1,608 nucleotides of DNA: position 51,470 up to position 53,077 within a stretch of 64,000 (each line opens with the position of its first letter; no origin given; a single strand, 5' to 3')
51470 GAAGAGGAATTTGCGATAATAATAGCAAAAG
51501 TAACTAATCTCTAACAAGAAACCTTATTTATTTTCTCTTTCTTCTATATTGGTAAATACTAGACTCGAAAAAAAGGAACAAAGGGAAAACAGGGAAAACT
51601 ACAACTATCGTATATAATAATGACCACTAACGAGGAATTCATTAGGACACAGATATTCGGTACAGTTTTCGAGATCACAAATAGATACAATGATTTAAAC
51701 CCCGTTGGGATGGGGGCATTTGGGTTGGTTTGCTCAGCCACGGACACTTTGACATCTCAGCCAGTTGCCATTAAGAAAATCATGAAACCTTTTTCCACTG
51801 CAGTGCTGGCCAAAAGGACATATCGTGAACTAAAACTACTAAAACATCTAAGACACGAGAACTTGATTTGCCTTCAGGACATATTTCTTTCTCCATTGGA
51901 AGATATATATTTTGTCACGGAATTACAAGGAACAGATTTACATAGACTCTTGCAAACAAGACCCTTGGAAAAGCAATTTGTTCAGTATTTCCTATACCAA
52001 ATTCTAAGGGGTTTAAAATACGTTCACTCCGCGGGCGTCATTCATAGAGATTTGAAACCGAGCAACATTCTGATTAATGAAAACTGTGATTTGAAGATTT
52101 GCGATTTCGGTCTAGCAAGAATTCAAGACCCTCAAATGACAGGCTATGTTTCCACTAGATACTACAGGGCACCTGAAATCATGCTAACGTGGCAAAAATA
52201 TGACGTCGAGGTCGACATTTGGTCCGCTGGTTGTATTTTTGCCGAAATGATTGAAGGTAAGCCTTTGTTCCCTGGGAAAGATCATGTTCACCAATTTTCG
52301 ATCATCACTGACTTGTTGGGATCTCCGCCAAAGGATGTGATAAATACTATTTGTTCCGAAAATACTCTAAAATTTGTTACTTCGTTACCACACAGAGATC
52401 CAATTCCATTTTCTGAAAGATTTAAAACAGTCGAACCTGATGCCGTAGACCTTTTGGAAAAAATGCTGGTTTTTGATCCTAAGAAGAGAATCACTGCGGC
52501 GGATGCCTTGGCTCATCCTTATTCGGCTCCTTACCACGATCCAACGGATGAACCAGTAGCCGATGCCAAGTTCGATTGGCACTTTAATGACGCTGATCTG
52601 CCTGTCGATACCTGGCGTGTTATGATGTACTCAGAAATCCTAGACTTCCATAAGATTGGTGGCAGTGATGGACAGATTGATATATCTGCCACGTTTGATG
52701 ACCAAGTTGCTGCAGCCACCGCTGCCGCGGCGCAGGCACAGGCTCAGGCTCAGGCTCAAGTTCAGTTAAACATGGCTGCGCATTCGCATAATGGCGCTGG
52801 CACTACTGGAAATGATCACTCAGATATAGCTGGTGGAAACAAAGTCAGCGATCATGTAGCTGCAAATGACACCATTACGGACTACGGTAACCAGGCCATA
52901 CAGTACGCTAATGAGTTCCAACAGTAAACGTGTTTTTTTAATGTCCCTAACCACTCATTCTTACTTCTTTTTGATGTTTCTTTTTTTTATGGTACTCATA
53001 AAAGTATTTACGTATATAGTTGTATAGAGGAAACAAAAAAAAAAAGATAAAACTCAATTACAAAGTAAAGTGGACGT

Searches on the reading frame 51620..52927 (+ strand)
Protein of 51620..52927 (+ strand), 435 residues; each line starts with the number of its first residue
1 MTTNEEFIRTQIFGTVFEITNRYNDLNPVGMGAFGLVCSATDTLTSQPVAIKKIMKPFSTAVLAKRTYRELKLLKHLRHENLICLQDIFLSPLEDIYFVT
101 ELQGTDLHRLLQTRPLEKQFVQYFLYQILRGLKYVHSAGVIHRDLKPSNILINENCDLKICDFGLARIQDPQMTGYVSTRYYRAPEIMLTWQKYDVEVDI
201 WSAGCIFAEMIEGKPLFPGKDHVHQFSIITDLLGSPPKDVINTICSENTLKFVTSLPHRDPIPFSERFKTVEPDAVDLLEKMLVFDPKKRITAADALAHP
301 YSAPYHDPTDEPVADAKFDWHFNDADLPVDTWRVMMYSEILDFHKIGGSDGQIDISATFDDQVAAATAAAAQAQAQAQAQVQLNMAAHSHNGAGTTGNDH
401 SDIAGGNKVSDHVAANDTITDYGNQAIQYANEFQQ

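Call 7: find_encoding_contigs(protein=window:51620-52927:+, flank=10000, max_places=10)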
Protein window:51620-52927:+ (435 aa): 24 contigs read that carry it; 10 places shown.
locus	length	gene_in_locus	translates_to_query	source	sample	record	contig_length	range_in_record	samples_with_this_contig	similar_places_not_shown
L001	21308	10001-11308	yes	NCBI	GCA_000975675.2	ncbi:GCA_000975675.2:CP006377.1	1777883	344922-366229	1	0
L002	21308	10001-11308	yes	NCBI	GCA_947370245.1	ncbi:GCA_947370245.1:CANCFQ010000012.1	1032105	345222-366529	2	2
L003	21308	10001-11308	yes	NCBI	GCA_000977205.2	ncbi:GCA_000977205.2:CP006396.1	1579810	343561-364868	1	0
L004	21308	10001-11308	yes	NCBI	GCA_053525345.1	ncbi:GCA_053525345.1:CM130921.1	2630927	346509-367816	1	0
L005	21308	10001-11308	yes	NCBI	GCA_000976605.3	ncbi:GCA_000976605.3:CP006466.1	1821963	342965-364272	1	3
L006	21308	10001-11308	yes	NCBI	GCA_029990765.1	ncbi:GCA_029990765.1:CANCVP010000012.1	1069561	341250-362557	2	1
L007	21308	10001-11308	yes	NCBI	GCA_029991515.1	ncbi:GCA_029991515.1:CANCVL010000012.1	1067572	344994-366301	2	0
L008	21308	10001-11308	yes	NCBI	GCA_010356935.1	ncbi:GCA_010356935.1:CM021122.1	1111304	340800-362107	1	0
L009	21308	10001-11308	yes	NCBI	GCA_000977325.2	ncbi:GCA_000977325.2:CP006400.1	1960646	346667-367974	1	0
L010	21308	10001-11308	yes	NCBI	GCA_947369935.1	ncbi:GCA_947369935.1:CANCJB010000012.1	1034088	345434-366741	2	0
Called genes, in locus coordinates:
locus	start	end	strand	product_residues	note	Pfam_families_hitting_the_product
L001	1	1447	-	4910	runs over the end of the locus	PF07728:AAA_5, PF17867:AAA_lid_7, PF07728:AAA_5, PF17865:AAA_lid_5, PF07728:AAA_5, PF17867:AAA_lid_7, PF07728:AAA_5, PF21108:MDN1_4th, +40 more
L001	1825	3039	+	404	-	PF00929:RNase_T (weak)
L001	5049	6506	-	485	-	PF02214:BTB_2 (faint)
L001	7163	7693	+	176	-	PF08534:Redoxin, PF00578:AhpC-TSA (weak)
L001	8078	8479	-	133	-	PF13928:Flocculin_t3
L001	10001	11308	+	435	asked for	PF00069:Pkinase, PF07714:PK_Tyr_Ser-Thr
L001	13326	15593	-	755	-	PF09794:Avl9, PF09804:DENND11 (faint)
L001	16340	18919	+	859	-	PF16661:Lactamase_B_6, PF13299:CPSF100_C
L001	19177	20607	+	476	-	PF16275:SF1-HH, PF00013:KH_1 (weak), PF22675:KH-I_KHDC4-BBP, PF00098:zf-CCHC (weak)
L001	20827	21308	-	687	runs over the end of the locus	PF23240:HAT_PRP39_N, PF23241:HAT_PRP39_C, PF05843:Suf (weak), PF23233:HAT_Syf1_CNRKL1_N, PF23233:HAT_Syf1_CNRKL1_N (weak), PF05843:Suf, PF02184:HAT (weak), PF23240:HAT_PRP39_N, +5 more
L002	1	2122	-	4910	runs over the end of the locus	PF07728:AAA_5, PF17867:AAA_lid_7, PF07728:AAA_5, PF17865:AAA_lid_5, PF07728:AAA_5, PF17867:AAA_lid_7, PF07728:AAA_5, PF21108:MDN1_4th, +40 more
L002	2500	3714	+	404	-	PF00929:RNase_T (weak)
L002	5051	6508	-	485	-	PF02214:BTB_2 (faint)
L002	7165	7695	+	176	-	PF08534:Redoxin, PF00578:AhpC-TSA (weak)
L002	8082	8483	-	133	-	-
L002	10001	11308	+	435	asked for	PF00069:Pkinase, PF07714:PK_Tyr_Ser-Thr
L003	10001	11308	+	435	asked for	PF00069:Pkinase, PF07714:PK_Tyr_Ser-Thr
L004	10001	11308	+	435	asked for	PF00069:Pkinase, PF07714:PK_Tyr_Ser-Thr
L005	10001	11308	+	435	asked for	PF00069:Pkinase, PF07714:PK_Tyr_Ser-Thr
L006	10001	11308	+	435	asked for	PF00069:Pkinase, PF07714:PK_Tyr_Ser-Thr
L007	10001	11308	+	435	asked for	PF00069:Pkinase, PF07714:PK_Tyr_Ser-Thr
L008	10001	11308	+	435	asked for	PF00069:Pkinase, PF07714:PK_Tyr_Ser-Thr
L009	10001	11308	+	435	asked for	PF00069:Pkinase, PF07714:PK_Tyr_Ser-Thr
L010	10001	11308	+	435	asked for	PF00069:Pkinase, PF07714:PK_Tyr_Ser-Thr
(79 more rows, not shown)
